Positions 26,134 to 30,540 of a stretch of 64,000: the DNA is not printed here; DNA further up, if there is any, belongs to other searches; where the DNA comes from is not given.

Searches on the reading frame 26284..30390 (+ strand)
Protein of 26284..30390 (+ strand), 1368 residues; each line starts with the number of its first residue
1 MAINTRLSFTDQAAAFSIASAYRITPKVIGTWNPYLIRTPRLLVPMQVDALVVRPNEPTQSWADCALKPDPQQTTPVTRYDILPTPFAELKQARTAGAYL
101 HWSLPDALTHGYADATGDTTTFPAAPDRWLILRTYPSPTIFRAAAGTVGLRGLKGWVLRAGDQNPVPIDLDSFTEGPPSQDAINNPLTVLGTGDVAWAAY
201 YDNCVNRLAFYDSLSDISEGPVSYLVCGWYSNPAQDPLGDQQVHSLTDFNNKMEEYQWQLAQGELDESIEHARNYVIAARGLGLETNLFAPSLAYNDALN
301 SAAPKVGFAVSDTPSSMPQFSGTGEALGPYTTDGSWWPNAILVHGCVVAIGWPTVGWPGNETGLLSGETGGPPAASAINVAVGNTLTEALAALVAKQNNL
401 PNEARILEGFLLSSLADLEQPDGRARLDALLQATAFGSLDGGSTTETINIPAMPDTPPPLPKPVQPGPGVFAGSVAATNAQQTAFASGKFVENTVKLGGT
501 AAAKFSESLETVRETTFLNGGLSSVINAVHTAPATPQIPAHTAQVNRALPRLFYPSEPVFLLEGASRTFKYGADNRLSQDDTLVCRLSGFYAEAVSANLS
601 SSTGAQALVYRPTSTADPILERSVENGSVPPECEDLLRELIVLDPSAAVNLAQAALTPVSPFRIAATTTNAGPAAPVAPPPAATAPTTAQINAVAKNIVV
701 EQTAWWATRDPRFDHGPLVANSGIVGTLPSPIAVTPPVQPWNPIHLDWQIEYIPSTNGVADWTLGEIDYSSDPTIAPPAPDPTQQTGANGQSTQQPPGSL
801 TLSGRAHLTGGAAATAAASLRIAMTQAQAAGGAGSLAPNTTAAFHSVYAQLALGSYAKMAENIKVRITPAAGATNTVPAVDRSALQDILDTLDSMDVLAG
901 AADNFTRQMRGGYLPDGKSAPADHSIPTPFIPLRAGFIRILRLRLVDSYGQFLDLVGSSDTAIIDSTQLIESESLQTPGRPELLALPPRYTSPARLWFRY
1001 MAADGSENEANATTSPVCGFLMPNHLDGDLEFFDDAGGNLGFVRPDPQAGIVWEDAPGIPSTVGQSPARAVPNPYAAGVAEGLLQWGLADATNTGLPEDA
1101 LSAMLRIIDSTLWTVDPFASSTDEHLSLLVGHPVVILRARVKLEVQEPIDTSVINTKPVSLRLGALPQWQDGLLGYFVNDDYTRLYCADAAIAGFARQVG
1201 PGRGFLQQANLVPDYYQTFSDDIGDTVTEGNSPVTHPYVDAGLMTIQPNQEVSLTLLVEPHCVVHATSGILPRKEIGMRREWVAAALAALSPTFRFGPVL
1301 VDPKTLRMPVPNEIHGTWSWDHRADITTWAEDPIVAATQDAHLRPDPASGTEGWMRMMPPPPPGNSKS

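Call 7: search_protein_families(library=pfam, proteins=[window:26284-30390:+], max_evalue=0.01)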
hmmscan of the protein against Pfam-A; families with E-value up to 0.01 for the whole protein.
window:26284-30390:+ (1368 aa): 0 families

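Call 17: search_protein_families(library=ncbifam, proteins=[window:26284-30390:+], max_evalue=0.01)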
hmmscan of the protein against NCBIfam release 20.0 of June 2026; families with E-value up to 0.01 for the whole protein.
window:26284-30390:+ (1368 aa): 0 families

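Call 22: search_protein_families(library=phrogs, proteins=[window:26284-30390:+], max_evalue=0.01)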
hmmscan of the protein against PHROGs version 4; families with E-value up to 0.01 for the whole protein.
window:26284-30390:+ (1368 aa): 0 families

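Call 45: search_protein_families(library=padloc, proteins=[window:26284-30390:+], max_evalue=0.01)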
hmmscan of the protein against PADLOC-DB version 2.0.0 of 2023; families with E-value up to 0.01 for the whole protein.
window:26284-30390:+ (1368 aa): 0 families

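Call 78: search_solved_structures(query=window:26284-30390:+, max_evalue=1)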
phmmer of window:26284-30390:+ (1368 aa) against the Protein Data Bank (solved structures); distinct sequences matched with E-value up to 1: 0.
